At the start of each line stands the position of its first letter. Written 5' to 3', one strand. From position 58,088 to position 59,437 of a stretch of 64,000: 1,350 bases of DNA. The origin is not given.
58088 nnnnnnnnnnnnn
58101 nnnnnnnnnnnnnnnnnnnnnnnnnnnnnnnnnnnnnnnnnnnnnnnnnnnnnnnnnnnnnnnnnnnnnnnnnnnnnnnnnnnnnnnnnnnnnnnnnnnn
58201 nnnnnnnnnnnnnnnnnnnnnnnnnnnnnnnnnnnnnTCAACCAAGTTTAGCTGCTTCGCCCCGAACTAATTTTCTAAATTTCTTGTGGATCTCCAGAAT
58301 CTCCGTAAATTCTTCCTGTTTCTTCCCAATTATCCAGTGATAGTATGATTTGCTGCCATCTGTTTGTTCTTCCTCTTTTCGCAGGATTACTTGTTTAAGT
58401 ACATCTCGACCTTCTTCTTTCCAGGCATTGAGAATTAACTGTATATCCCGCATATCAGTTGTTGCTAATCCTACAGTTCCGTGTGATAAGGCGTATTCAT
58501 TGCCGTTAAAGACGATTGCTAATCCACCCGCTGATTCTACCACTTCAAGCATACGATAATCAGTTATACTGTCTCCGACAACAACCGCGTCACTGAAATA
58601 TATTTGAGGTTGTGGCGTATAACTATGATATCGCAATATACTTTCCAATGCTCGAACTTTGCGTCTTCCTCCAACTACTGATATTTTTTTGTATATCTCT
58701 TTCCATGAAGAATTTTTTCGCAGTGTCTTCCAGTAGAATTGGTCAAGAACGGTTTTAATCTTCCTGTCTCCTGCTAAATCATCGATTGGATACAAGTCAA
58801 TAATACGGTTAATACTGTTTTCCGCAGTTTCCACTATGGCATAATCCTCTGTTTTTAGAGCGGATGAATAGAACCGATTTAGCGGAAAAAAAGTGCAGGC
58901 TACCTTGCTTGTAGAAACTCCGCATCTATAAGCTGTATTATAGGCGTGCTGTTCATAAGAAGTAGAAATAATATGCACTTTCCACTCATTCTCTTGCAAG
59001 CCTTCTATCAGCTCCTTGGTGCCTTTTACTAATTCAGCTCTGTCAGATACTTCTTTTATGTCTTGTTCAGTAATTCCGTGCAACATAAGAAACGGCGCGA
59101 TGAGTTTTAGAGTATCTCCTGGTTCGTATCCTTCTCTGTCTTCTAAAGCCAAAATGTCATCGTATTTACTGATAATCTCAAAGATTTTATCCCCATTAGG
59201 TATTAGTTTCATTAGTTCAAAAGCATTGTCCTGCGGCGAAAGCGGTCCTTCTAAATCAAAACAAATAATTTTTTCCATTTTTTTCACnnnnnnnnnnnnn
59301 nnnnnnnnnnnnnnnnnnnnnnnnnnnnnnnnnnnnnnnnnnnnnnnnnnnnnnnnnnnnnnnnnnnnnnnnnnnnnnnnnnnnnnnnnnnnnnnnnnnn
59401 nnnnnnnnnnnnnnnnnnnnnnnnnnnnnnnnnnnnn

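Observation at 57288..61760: purB...purC operon with a lipoprotein, HAD-like protein, zinc ribbon and three micro-ORFs: a partial purine pathway in a foreign-looking island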

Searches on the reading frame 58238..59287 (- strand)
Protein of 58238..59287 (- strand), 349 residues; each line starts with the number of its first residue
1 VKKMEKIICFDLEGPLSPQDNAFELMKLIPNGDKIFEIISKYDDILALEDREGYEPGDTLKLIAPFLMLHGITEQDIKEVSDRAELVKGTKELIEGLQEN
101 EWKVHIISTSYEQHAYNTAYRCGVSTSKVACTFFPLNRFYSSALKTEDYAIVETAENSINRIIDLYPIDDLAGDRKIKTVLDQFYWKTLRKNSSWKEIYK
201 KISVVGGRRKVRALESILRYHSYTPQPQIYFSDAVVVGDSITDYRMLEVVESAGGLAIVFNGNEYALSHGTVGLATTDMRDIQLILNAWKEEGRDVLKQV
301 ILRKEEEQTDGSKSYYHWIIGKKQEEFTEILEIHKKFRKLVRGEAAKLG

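Call 3: search_protein_families(library=pfam, proteins=[window:58238-59287:-], max_evalue=0.01)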
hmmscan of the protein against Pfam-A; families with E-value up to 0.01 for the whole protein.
window:58238-59287:- (349 aa): 2 families
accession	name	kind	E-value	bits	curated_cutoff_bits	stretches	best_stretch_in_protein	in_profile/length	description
PF00702.32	Hydrolase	-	9.9e-05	23.2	26.4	0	70-123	85-136/191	haloacid dehalogenase-like hydrolase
PF12710.13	HAD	-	0.00073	20.4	27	0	205-248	150-189/189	haloacid dehalogenase-like hydrolase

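Call 4: search_protein_families(library=ncbifam, proteins=[window:58238-59287:-], max_evalue=0.01)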
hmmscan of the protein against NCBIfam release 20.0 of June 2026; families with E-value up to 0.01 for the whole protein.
window:58238-59287:- (349 aa): 7 families
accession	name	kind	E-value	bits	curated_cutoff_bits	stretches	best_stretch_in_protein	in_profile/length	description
TIGR00338.1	serB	equivalog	6e-11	42.3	144.15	1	68-115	68-115/219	phosphoserine phosphatase SerB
TIGR01488.1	HAD-SF-IB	subfamily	1.8e-06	28.1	45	1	8-126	2-114/177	HAD-IB family phosphatase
TIGR01484.1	HAD-SF-IIB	subfamily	0.0002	21.5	41.8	1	184-254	161-219/221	HAD-IIB family hydrolase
NF010109.0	PRK13582.1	equivalog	0.00026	20.7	133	0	67-121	50-103/205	bifunctional phosphoserine phosphatase/homoserine phosphotransferase ThrH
NF008350.0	PRK11133.1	equivalog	0.0039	16.4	413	0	69-111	165-207/324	phosphoserine phosphatase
NF007103.0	PRK09552.1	equivalog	0.0083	15.9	292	0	5-110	3-99/220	2-hydroxy-3-keto-5-methylthiopentenyl-1-phosphate phosphatase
TIGR01490.1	HAD-SF-IB-hyp1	subfamily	0.0089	16.3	98.3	0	207-253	153-193/202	HAD-IB family hydrolase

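Call 8: find_homologous_proteins(query=window:58238-59287:-)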
Query window:58238-59287:- (349 aa): 3414 proteins with E <= 0.001 among 5448 candidates; the best 120 are listed.
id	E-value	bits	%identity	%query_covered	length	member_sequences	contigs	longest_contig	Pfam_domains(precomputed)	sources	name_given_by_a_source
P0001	4.0e-226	767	99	99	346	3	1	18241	-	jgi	jgi:energy-converting hydrogenase A subunit R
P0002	1.3e-156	539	70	99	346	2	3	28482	PF00702.33,PF12710.14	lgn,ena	-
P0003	3.6e-104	367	55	97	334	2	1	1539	PF13419.13,PF00702.33,PF08282.19,PF12710.14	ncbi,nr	ncbi:MAG: HAD hydrolase family protein, partial [Candidatus Omnitrophica bacterium]|nr:HAD hydrolase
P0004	7.0e-101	356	51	99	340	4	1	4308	PF00702.33,PF12710.14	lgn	-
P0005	2.5e-100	354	51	99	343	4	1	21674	PF13419.13,PF00702.33,PF12710.14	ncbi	-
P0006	4.4e-100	353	52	100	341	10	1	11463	PF00702.33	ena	-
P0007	1.8e-99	351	52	99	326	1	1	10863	PF00702.33,PF12710.14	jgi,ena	-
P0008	2.8e-99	350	49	99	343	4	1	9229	PF00702.33,PF12710.14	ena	-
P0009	3.2e-99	350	50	99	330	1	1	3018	PF00702.33,PF12710.14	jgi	-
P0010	7.7e-99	349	50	99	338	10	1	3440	PF00702.33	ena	-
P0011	1.6e-98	348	48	99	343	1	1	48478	PF00702.33,PF12710.14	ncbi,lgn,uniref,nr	ncbi:MAG: hypothetical protein D5R97_06505 [Candidatus Syntrophonatronum acetioxidans]|uniref:phosph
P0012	3.5e-98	347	50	99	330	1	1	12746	PF00702.33,PF12710.14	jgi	-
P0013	3.6e-98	347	51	99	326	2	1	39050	PF12710.14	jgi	jgi:energy-converting hydrogenase A subunit R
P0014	7.3e-98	346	50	99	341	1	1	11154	PF00702.33,PF12710.14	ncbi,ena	-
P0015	1.2e-97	345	48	99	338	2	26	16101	PF00702.33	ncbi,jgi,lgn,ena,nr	ncbi:MAG TPA: hypothetical protein EYP21_04015 [Syntrophaceae bacterium]|nr:hypothetical protein [Sy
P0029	7.6e-97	342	51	99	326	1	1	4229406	PF00702.33,PF12710.14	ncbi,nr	ncbi:MAG: hypothetical protein JSV09_06525 [Thermoplasmata archaeon]|nr:MAG: hypothetical protein JS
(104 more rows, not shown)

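Call 10: find_encoding_contigs(protein=P0002, flank=10000, max_places=3)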
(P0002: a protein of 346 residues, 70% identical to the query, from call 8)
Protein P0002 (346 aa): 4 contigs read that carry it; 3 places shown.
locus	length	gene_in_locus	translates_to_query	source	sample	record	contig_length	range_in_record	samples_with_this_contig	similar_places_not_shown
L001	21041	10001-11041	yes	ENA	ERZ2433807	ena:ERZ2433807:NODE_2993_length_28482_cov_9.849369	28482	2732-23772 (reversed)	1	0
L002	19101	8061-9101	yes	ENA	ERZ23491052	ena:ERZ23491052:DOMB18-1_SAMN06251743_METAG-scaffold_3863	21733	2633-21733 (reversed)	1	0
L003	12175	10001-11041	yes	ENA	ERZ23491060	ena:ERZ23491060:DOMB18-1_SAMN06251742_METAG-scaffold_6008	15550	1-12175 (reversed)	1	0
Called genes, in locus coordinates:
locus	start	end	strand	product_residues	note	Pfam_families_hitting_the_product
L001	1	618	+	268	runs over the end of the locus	-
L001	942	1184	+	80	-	-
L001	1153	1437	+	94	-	-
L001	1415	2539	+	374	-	PF00155:Aminotran_1_2, PF05889:SepSecS, PF00266:Aminotran_5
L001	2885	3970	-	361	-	PF02127:Peptidase_M18 (faint), PF05343:Peptidase_M42, PF01546:Peptidase_M20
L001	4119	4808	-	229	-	PF00696:AA_kinase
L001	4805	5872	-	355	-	PF00557:Peptidase_M24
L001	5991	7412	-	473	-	PF00587:tRNA-synt_2b, PF03129:HGTP_anticodon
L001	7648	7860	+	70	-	-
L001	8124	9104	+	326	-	PF00215:OMPdecase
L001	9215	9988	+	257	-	-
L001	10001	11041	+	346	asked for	PF00702:Hydrolase (faint), PF12710:HAD (faint)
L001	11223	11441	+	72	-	-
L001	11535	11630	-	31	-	-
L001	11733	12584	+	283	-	PF01256:Carb_kinase, PF02110:HK, PF08543:Phos_pyr_kin (weak)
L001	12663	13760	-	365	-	PF13580:SIS_2 (faint), PF01380:SIS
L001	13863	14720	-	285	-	PF01116:F_bP_aldolase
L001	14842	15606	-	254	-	PF00121:TIM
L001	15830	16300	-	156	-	PF06695:Sm_multidrug_ex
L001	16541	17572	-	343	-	PF01087:GalP_UDP_transf, PF16285:DUF4931_N (faint), PF16268:DUF4921, PF01230:HIT (faint)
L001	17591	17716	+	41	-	-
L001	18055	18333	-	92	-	PF00708:Acylphosphatase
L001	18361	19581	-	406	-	PF22694:CtpB_N-like, PF00595:PDZ, PF13180:PDZ_2, PF17820:PDZ_6, PF03572:Peptidase_S41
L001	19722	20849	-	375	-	PF03816:LytR_cpsA_psr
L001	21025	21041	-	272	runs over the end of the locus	PF01149:Fapy_DNA_glyco, PF05833:NFACT_N (weak), PF06831:H2TH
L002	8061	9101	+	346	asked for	PF00702:Hydrolase (faint), PF12710:HAD (faint)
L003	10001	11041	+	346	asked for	PF00702:Hydrolase (faint), PF12710:HAD (faint)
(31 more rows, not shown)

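Call 11: find_encoding_contigs(protein=P0029, flank=10000, max_places=2)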
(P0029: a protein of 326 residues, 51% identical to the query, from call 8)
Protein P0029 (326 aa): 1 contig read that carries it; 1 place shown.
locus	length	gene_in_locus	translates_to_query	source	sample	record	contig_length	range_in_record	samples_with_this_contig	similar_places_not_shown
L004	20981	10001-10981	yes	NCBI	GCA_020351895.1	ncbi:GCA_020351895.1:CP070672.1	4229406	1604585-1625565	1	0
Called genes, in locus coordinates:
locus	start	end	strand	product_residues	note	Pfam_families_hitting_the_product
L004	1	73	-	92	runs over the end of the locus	-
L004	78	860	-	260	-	PF00378:ECH_1, PF16113:ECH_2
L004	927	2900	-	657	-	PF00083:Sugar_tr (weak), PF07690:MFS_1, PF12832:MFS_1_like, PF00854:PTR2 (faint), PF13347:MFS_2 (weak), PF07690:MFS_1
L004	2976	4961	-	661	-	PF00111:Fer2, PF17650:RACo_linker, PF17651:Raco_middle, PF14574:RACo_C_ter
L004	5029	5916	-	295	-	PF00025:Arf (weak), PF00071:Ras, PF08477:Roc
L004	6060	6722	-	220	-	PF01209:Ubie_methyltran, PF13489:Methyltransf_23, PF01135:PCMT (weak), PF07021:MetW (weak), PF13847:Methyltransf_31, PF08241:Methyltransf_11, PF08242:Methyltransf_12, PF13649:Methyltransf_25, +1 more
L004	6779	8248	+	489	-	PF23545:Zn_ribbon_HMPTM, PF04055:Radical_SAM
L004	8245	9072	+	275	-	PF02353:CMAS, PF05175:MTS, PF01209:Ubie_methyltran, PF13489:Methyltransf_23, PF13649:Methyltransf_25, PF13847:Methyltransf_31, PF08241:Methyltransf_11, PF08242:Methyltransf_12, +7 more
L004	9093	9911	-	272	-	PF00551:Formyl_trans_N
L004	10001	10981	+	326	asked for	PF00702:Hydrolase (faint), PF12710:HAD (faint)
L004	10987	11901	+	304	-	PF00294:PfkB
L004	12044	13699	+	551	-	-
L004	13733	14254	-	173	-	PF14512:TM1586_NiRdase (faint), PF00881:Nitroreductase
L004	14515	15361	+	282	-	PF01336:tRNA_anti-codon (weak), PF07514:TraI_2 (faint), PF01966:HD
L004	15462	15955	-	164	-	-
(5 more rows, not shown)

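Call 26: search_solved_structures(query=window:58238-59287:-, max_evalue=1, show_alignments=2)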
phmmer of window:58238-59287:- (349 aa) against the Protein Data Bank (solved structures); distinct sequences matched with E-value up to 1: 2.
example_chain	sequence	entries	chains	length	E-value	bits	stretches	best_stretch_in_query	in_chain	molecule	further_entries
1y8a_A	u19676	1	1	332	2.2e-32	115.7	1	10-349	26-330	hypothetical protein AF1437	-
4k15_A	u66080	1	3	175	0.19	13.9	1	77-158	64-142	Lmo2686 protein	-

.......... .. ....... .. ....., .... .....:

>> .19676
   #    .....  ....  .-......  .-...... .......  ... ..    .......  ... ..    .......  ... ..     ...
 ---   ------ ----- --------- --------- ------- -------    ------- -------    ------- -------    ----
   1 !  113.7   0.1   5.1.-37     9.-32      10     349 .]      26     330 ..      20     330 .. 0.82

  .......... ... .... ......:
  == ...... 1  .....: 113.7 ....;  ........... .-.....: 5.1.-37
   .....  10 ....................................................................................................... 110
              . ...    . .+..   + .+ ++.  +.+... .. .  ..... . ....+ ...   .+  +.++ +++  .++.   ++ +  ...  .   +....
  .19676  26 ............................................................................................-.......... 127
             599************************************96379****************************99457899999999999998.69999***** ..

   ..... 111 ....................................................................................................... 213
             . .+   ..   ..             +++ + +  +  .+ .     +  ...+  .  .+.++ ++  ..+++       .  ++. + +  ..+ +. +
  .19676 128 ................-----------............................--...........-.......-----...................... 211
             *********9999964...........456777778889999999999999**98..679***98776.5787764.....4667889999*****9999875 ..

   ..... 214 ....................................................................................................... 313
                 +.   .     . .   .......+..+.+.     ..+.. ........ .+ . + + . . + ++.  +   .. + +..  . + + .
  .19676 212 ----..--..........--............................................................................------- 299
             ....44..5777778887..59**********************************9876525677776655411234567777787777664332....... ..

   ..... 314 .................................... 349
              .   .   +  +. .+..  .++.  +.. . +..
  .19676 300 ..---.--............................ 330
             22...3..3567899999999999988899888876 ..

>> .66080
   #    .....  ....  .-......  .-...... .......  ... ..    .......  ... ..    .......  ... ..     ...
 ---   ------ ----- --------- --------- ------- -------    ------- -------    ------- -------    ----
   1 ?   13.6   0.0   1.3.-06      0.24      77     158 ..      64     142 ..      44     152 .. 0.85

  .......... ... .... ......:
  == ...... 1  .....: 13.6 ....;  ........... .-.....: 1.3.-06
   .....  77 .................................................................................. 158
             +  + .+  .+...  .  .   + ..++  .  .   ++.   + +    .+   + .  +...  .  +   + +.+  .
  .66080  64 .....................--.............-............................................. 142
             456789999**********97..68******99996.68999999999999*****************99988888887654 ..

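Call 30: find_related_loci(query=A2, collection=metagenome_contigs, flank=6000)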
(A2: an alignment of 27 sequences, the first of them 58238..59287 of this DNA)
Query A2 (349 aa) in metagenome_contigs; peptide patterns used: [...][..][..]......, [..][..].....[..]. (x = any residue, [..] = any of these).
600 stretches matched a pattern (row limit reached: there are more); 210 encode a relative of the query (tblastn E <= 1e-3); the best 80 are kept; 80 distinct loci.
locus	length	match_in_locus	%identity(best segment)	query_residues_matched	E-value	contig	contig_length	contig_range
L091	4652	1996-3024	70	7-349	1e-168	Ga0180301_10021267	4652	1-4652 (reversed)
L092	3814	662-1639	52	4-349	9e-110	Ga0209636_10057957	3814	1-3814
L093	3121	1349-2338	49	4-349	7e-107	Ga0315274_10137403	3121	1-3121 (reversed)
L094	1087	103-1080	50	8-349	8e-114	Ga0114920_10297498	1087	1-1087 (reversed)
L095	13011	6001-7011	48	4-343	3e-104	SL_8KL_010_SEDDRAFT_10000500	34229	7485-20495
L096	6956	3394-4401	50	5-349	7e-104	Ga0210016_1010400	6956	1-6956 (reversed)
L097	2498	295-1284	49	4-349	1e-107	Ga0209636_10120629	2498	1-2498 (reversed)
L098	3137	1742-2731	49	4-349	5e-105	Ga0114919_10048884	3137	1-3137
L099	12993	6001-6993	49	3-349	3e-102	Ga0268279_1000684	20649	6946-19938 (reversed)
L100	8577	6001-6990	49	4-349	2e-102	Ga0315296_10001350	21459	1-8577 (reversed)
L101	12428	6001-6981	50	7-349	4e-102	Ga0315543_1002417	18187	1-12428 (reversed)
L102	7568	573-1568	48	2-349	3e-102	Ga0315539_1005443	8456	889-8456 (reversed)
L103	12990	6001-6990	48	4-349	4e-102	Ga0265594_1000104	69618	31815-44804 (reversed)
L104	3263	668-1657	49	4-349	7e-104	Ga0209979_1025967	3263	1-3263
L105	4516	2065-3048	48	6-349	2e-101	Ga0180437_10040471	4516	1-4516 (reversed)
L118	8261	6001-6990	49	4-349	5e-100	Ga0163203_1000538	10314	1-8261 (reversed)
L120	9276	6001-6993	48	3-349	1e-99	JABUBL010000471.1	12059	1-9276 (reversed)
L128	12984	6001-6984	48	6-349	3e-99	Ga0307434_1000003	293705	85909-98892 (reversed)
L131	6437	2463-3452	48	4-349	5e-99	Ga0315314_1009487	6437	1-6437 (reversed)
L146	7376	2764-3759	48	1-349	1e-97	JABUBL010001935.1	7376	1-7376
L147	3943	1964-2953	49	4-349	9e-98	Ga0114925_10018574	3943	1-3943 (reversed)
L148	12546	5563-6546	46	4-349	3e-97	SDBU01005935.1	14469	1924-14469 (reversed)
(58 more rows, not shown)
